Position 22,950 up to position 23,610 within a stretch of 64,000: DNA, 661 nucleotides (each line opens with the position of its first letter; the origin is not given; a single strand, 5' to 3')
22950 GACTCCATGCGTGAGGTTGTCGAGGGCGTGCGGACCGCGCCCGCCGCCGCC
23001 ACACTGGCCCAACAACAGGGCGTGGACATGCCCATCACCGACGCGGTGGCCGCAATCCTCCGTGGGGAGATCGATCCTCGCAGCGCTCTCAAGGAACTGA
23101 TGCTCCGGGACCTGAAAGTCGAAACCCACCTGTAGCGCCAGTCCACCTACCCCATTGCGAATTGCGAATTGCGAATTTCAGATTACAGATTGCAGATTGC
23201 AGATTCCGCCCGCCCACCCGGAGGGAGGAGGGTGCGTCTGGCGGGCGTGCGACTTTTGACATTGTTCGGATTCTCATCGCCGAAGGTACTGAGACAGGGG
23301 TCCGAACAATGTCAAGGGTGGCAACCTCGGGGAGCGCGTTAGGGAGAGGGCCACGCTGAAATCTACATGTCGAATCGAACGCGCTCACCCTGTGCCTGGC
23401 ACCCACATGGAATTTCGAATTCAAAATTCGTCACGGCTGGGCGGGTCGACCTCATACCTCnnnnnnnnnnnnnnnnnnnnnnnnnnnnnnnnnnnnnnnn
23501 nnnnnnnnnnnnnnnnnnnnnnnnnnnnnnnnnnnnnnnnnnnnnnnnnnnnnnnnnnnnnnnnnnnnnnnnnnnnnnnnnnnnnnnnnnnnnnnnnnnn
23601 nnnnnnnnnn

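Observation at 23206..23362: Dispersed ~150-nt intergenic element with a covarying long hairpin (7 copies in 64 kb)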

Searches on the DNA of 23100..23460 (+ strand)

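Call 22: search_rna_families(threshold=evalue, max_evalue=10, source=window, start=23100, end=23460, show_alignments=2)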
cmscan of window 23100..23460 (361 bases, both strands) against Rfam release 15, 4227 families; matches with E-value up to 10: 2.
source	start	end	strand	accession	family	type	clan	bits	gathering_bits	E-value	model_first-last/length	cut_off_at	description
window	23316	23405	+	RF01035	mir-887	Gene; miRNA;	-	17.5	100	1.4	1-78/78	no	mir-887 microRNA precursor family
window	23201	23364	-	RF02344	ar14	Gene; sRNA;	-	13.7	58.8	2.4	1-123/123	no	Alphaproteobacterial ar14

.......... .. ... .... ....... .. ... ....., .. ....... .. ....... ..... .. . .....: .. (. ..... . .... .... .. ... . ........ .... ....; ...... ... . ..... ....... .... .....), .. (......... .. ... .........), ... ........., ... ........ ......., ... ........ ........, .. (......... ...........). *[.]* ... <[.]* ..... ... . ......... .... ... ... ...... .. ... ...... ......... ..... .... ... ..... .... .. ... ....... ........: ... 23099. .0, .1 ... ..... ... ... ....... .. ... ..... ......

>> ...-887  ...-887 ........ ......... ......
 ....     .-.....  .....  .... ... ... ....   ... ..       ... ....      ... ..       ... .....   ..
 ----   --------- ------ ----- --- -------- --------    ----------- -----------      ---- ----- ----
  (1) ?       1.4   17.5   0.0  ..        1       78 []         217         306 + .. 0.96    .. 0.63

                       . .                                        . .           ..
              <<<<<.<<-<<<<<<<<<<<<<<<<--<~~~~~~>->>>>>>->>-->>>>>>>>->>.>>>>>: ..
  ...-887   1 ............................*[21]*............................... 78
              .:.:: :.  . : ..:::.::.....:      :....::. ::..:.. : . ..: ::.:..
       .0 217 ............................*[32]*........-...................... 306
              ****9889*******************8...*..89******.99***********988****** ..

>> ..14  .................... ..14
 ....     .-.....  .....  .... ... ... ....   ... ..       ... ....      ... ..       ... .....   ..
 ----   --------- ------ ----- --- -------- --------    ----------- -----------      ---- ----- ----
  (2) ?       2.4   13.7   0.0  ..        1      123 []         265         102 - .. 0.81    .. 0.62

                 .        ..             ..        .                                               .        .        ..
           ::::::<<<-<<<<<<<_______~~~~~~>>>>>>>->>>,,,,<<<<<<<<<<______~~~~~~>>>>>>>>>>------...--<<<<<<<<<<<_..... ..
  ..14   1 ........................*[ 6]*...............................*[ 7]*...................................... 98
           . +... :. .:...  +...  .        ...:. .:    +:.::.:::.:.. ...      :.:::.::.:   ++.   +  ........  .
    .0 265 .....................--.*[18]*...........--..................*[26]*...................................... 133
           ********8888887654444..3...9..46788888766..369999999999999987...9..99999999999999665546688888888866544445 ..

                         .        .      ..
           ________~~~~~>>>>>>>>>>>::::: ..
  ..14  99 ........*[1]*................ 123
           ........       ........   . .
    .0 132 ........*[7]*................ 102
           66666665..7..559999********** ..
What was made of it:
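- Closest known: Rfam ar14 / 'cuckoo' alpha-proteobacterial sRNAs with CCUCCUCCC loops. Same: The reverse strand of M1 and M3 has hairpin loops rich in CCUCC-like runs. cmscan gives a weak ar14 alignment over the whole element (call 22).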

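Call 30: build_rna_model(alignment_id=A1)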
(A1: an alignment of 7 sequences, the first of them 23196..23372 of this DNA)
Model R1 built from alignment A1 (7 sequences, 196 columns); structure: RNAalifold consensus.
model positions 174; base pairs 42; branch points 2; effective number of sequences 1.71; information 0.59 bits per position. Calibrated on 0.2 Mb of random sequence (short: E-values are rough).
structure used (alignment columns):
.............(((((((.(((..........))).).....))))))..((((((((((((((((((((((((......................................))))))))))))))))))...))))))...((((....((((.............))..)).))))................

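Call 31: search_with_rna_model(model_id=R1, sources=[window, L001, L002, L003, L004, L005, L006, L007, L008, L009, L010, L011, L012, L013, L014, L015, L016, L017, L018, L019, L020, L021, L022, L023, L024, L025, L026, L027, L028, L029, L030, L031, L032, L033, L034, L035, L036, L037, L038, L039, L040, L041, L042, L043, L044, L045, L046, L047, L048, L049, L050, L051, L052, L053, L054, L055, L056, L057, L058, L059, L060, L061, L062, L063, L064, L065, L066, L067, L068, L069, L070, L071, L072, L073, L074, L075, L076, L077], max_evalue=0.001, make_alignment=true)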
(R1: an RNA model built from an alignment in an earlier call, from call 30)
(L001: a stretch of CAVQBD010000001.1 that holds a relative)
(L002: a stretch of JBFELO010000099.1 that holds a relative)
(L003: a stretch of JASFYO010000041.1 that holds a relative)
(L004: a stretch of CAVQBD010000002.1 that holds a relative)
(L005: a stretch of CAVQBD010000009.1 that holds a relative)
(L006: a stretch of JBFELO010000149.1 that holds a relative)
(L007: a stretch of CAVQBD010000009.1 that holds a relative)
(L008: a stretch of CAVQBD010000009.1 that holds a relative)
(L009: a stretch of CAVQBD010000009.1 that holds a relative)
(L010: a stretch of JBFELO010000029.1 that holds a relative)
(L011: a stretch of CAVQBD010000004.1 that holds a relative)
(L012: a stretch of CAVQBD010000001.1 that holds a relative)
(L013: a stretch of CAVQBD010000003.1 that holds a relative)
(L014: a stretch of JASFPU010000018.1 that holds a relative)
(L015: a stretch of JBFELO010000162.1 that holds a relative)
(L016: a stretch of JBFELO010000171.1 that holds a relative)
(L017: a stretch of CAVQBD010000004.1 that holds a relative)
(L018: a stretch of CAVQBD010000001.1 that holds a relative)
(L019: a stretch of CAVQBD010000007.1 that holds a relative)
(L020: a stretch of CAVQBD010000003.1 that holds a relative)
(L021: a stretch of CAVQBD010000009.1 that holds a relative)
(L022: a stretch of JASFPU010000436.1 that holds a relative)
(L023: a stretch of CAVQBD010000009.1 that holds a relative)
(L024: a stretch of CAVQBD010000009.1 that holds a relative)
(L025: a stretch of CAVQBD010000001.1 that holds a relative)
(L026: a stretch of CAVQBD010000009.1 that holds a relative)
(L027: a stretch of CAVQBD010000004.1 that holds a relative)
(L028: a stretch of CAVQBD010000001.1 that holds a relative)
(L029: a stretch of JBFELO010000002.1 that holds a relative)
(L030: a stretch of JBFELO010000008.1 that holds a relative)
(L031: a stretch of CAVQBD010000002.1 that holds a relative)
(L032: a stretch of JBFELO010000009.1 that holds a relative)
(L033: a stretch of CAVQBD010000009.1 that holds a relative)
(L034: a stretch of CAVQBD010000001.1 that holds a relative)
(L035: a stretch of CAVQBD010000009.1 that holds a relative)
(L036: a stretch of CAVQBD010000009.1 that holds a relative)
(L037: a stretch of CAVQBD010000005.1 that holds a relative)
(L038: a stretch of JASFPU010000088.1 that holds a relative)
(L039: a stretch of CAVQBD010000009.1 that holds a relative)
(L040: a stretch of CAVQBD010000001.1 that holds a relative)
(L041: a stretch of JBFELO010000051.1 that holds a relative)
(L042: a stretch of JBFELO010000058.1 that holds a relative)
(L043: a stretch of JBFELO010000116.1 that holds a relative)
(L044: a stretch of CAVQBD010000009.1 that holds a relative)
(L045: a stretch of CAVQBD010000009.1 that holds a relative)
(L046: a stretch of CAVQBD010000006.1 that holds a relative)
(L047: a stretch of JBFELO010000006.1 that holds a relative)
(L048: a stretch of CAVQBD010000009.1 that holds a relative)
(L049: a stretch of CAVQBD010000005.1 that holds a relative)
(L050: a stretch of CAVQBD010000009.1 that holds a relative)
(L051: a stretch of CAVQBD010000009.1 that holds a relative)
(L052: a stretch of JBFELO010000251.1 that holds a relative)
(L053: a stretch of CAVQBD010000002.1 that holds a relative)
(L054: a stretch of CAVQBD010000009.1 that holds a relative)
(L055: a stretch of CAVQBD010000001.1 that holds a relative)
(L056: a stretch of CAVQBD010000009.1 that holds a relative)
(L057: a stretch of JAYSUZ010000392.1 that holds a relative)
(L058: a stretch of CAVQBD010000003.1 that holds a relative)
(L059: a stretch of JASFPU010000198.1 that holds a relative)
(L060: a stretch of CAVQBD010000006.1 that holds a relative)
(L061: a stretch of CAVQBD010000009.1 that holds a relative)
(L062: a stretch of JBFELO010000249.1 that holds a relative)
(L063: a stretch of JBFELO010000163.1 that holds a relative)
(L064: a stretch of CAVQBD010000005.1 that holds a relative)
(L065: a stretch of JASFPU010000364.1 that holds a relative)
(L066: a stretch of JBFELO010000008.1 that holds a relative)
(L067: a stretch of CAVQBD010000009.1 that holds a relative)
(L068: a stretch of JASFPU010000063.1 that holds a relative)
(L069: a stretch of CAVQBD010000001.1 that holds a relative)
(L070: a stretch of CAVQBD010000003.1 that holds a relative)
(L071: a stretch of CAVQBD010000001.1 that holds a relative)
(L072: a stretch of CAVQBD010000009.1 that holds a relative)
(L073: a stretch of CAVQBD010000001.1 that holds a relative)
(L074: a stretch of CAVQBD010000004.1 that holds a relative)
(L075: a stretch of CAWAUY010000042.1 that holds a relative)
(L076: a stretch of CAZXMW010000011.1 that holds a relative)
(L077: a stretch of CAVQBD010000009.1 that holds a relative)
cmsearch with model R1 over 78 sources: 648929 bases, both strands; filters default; matches with E-value up to 0.001: 195.
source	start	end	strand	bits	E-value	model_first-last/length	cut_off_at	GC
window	30109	30282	-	172.4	3.6e-38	1-174/174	no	0.61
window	23198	23372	+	171.9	4.7e-38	1-174/174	no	0.61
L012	6997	7170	+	168.3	3.3e-37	1-174/174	no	0.59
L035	4583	4755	-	164.9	2.1e-36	1-174/174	no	0.6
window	50436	50608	+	163.5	4.5e-36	1-174/174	no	0.61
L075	15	187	+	161.7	1.2e-35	1-174/174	no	0.61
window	25356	25524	+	159.2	4.5e-35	1-174/174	no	0.64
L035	5746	5919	-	157.8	9.7e-35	1-174/174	no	0.63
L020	2193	2367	-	154.9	4.6e-34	1-174/174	no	0.65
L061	7326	7499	-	147.4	2.7e-32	1-174/174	no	0.58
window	58033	58220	+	144.9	1e-31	1-174/174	no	0.62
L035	2594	2766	+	143.9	1.8e-31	1-174/174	no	0.63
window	58835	59009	+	142.3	4.3e-31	1-174/174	no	0.7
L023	4000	4173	+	141.6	6.1e-31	1-174/174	no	0.65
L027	3691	3865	+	140.7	9.7e-31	1-174/174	no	0.63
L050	6685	6860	+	140.1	1.4e-30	1-174/174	no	0.64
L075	6628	6800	+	139.9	1.6e-30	1-174/174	no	0.62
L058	4555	4732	+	135.6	1.5e-29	1-174/174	no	0.58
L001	2968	3142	+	134.8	2.4e-29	1-174/174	no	0.62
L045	5333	5508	+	133.7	4.2e-29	1-174/174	no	0.65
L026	4310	4484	+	133.1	6.1e-29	1-174/174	no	0.61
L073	7000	7178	+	131.7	1.3e-28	1-174/174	no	0.62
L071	3409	3582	-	130.1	3e-28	1-174/174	no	0.63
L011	1507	1680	-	128.4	7.6e-28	1-174/174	no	0.64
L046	4544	4720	+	127.7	1.1e-27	1-174/174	no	0.6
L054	5731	5904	-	127.6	1.2e-27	1-174/174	no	0.6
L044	2773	2947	-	126.4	2.2e-27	1-174/174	no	0.66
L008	5514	5690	+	125.4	3.8e-27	1-174/174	no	0.66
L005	3708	3883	-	125.2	4.4e-27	1-174/174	no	0.63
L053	1234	1412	+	123.5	1.1e-26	1-174/174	no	0.56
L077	1697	1871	+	122.6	1.8e-26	1-174/174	no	0.6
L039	4982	5156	-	119.9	7.7e-26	1-174/174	no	0.62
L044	3938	4122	-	119.1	1.2e-25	1-174/174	no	0.58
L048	4454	4628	-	118.8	1.4e-25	1-174/174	no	0.63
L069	2009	2184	+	118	2.1e-25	1-174/174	no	0.63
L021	6124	6300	-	118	2.1e-25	1-174/174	no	0.62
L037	6375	6548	-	116.1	5.8e-25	1-174/174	no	0.57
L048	5612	5787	-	116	6.3e-25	1-174/174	no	0.6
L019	7219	7395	-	116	6.3e-25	1-174/174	no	0.62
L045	2264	2440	+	114.5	1.3e-24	1-174/174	no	0.69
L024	7287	7459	-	114.2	1.6e-24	1-174/174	no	0.66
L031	6176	6352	-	113.5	2.4e-24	1-174/174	no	0.67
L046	3808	3987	-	112.3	4.6e-24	1-174/174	no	0.59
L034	4076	4252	-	112.2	4.7e-24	1-174/174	no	0.64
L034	2807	2983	-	110.9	9.6e-24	1-174/174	no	0.64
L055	3521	3696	-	110.8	1e-23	1-174/174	no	0.69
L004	133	308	+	110.5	1.2e-23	1-174/174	no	0.68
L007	4354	4533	+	108.6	3.4e-23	1-174/174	no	0.66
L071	5099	5275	+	107.5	5.9e-23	1-174/174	no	0.6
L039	1869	2043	-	106.6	9.8e-23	1-174/174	no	0.63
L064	5413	5585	+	106.3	1.2e-22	1-174/174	no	0.63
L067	2863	3036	-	102.5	8.8e-22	1-174/174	no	0.64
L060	5079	5251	+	102.4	9.3e-22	1-174/174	no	0.66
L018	3293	3488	+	102.4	9.7e-22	1-174/174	no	0.6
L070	6959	7127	-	102.2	1e-21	1-174/174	no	0.61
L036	5643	5817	-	101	2e-21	1-174/174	no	0.69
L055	5025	5200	+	99.8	4e-21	1-174/174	no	0.61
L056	3304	3484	+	97.3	1.5e-20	1-174/174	no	0.64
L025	7323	7503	+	95.2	4.7e-20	1-174/174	no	0.6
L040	1044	1224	+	91.8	2.9e-19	1-174/174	no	0.65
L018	4829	5004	+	87.9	2.5e-18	1-174/174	no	0.65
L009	383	572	-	87.5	2.9e-18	1-174/174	no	0.63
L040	1498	1672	-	86.8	4.3e-18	1-174/174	no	0.7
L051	3596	3767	+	83.7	2.4e-17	1-174/174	no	0.62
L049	5719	5872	-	83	3.3e-17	1-174/174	no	0.62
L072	1110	1257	-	81.6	7.1e-17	1-174/174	no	0.66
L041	3400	3574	-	81.5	7.7e-17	1-174/174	no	0.67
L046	1077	1257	+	80.9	1e-16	1-174/174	no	0.64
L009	3543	3732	+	79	3e-16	1-174/174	no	0.65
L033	7163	7340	+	76.7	1e-15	1-174/174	no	0.67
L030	3852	4025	+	76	1.5e-15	1-174/174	no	0.66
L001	6909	7097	+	76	1.5e-15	1-174/174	no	0.63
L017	4923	5077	-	75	2.5e-15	1-174/174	no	0.61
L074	7432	7599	-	73.7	5.2e-15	1-174/174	no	0.63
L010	1105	1252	-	73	7.7e-15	1-174/174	no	0.69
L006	1814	1962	+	71.2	1.9e-14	1-174/174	no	0.66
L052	31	181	-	69.2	5.9e-14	1-174/174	no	0.67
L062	1548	1696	-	69.1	6.2e-14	1-174/174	no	0.66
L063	7419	7567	-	67.5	1.5e-13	1-174/174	no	0.64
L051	1063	1249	-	66.8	2.1e-13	1-174/174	no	0.63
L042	567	715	-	66.6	2.4e-13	1-174/174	no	0.68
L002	3222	3372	-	66.4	2.6e-13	1-174/174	no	0.66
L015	4439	4616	-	66.3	2.8e-13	1-174/174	no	0.65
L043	3422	3562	-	64.2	8.9e-13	1-174/174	no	0.69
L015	4664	4851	+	63.5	1.2e-12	1-174/174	no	0.63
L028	3794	3983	-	62.1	2.7e-12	1-174/174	no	0.64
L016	1242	1435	-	62.1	2.7e-12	1-174/174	no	0.66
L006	7291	7433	+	61.9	3.1e-12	1-174/174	no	0.62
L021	1699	1857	-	60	8.3e-12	1-174/174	no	0.62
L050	4604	4784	+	59.8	9.5e-12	1-174/174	no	0.65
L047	1575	1729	+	59.7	1e-11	1-174/174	no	0.65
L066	5973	6125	-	57.3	3.5e-11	1-174/174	no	0.61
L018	7904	8000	+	51.9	6.6e-10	1-98/174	3'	0.63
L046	1336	1518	-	51.2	9.6e-10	1-174/174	no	0.71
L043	32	146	-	51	1.1e-09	48-161/174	no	0.7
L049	5569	5648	-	50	1.9e-09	1-174/174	no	0.69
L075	11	175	-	49.6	2.3e-09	1-174/174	no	0.62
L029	4279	4426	-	49.4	2.5e-09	1-174/174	no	0.63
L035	4595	4758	+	48.5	4.3e-09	1-174/174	no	0.61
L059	179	297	-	48.4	4.4e-09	1-174/174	no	0.66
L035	5758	5921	+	46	1.6e-08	1-174/174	no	0.63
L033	7387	7466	+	45.6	2e-08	1-174/174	no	0.66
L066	2881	3034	-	45.4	2.3e-08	1-174/174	no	0.68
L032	4297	4446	-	44.8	3.2e-08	1-174/174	no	0.71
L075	6676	6751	-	44.5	3.6e-08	50-125/174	no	0.51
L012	7046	7121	-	43.8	5.3e-08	50-125/174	no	0.51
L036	2260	2333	+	43.6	5.7e-08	1-174/174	no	0.66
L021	1564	1643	-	42.5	1.1e-07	1-174/174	no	0.71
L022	177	324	-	42.4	1.1e-07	1-174/174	no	0.66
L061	7049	7128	-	41.9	1.5e-07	1-174/174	no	0.7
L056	3357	3432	-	41.4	1.9e-07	50-125/174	no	0.54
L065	3515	3678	+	40.8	2.7e-07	1-174/174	no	0.68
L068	7371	7510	+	40.2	3.7e-07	1-174/174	no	0.69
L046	5015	5167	-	40.1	3.9e-07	1-174/174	no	0.65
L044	4123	4217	-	40.1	3.9e-07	1-174/174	no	0.65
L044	3987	4063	+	40.1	4e-07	50-125/174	no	0.51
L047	5786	5900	+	39.8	4.7e-07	49-161/174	no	0.73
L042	598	727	+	39.4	5.7e-07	1-174/174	no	0.68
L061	7331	7504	+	39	7e-07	1-174/174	no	0.57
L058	4459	4547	+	38.7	8.3e-07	1-174/174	no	0.71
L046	4473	4509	+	37.7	1.4e-06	11-47/174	no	0.81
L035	2642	2717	-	37.3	1.7e-06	50-125/174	no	0.53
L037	6424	6499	+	37.3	1.8e-06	50-125/174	no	0.46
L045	5330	5503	-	36.9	2.2e-06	1-174/174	no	0.65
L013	4906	5065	+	36.5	2.8e-06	1-174/174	no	0.59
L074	7670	7749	-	36.4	2.9e-06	1-174/174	no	0.6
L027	7616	7729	-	36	3.5e-06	1-174/174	no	0.64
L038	1304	1444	-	36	3.6e-06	1-174/174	no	0.6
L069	2059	2135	-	35.5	4.6e-06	50-125/174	no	0.61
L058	4608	4683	-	35.5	4.7e-06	50-125/174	no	0.51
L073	7054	7129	-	34.8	6.7e-06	50-125/174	no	0.54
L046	4594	4671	-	34.7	7.2e-06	50-125/174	no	0.46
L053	1270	1407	-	34.7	7.2e-06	1-174/174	no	0.56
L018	4848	4955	-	34.7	7.3e-06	50-161/174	no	0.65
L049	5405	5538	-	34.2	9.5e-06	1-174/174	no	0.64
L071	5150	5225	-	34.2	9.5e-06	51-124/174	no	0.53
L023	5427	5506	-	34.1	9.8e-06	1-174/174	no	0.75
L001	2964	3137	-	34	1e-05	1-174/174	no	0.61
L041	3449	3526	+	33.6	1.3e-05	50-125/174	no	0.6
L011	1512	1684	+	33.4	1.5e-05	1-174/174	no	0.64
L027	3739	3815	-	33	1.8e-05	50-125/174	no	0.53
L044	2823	2899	+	33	1.8e-05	50-125/174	no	0.53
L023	4049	4125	-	32.8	2e-05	50-125/174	no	0.53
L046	3858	3934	+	32.8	2e-05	50-125/174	no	0.52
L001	6815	6902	+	32.8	2e-05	1-174/174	no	0.64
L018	3361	3437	-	32.6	2.2e-05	50-125/174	no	0.52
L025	7641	7724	-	32.5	2.4e-05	50-125/174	no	0.6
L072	969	1048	-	32.3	2.6e-05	1-174/174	no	0.71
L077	1745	1821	-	32.2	2.8e-05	50-125/174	no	0.53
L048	5661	5737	+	32.2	2.8e-05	50-125/174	no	0.53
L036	2452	2626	+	32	3e-05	1-174/174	no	0.69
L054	5780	5855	+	31.5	4.1e-05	50-125/174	no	0.51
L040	1547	1623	+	31.3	4.4e-05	50-125/174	no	0.66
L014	3611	3766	-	31.1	5e-05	1-174/174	no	0.64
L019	7268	7344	+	31.1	5.1e-05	50-125/174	no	0.56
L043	3464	3540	+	30.6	6.6e-05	50-125/174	no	0.64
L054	1168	1252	+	30.5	7.1e-05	1-174/174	no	0.72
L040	1093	1172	-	30.2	8.1e-05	50-125/174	no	0.54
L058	4778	4942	+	29.9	9.5e-05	1-174/174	no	0.65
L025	5967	6098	+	29.5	0.00012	1-174/174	no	0.69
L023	4185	4350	-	29.1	0.00015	1-174/174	no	0.62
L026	4359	4435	-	29.1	0.00015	50-125/174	no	0.52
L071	3458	3534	+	29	0.00016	50-125/174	no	0.55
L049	5749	5820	+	28.9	0.00016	52-123/174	no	0.5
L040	1362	1445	+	28.8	0.00017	50-125/174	no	0.61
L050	6680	6855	-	28.7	0.00018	1-174/174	no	0.63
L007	4408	4484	-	28.6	0.00019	50-125/174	no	0.55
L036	5693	5767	+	28.4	0.00021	51-124/174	no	0.63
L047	1599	1676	-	28.3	0.00023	50-125/174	no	0.58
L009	447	521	+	28.2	0.00024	51-124/174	no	0.56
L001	2875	2961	+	28.1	0.00026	1-174/174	no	0.63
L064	5614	5774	-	28.1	0.00026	1-174/174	no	0.68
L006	7311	7388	-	27.4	0.00037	50-125/174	no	0.5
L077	1901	2032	+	27.4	0.00037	1-174/174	no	0.61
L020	2198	2372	+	27.3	0.00039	1-174/174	no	0.65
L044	2609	2763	+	27.2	0.00042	1-174/174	no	0.64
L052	80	153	+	27.1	0.00044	51-124/174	no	0.59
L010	1153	1230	+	27.1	0.00044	50-125/174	no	0.63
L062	1597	1674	+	27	0.00047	50-125/174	no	0.62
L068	7387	7528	-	26.8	0.00052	1-174/174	no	0.69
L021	1682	1860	+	26.7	0.00054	1-174/174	no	0.63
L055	5075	5151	-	26.7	0.00054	50-125/174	no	0.55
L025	7641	7724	+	26.3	0.00068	50-125/174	no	0.6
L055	3570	3646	+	26.1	0.00076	50-125/174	no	0.6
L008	5520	5642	-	25.9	0.00081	49-161/174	no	0.65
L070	7008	7084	+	25.9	0.00082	50-125/174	no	0.56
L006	1836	1913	-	25.7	0.00091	50-125/174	no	0.62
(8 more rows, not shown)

Alignment A3: 150 matches aligned to the model, 444 columns, each read 5' to 3' on its own strand. Consensus structure (alignment columns), stored with it:
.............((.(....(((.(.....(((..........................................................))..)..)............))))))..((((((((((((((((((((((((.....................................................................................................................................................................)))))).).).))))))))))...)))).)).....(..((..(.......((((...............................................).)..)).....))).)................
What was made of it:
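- Checked: A diverged first module is present and the model matches full length at 56485-56655 (call 31).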
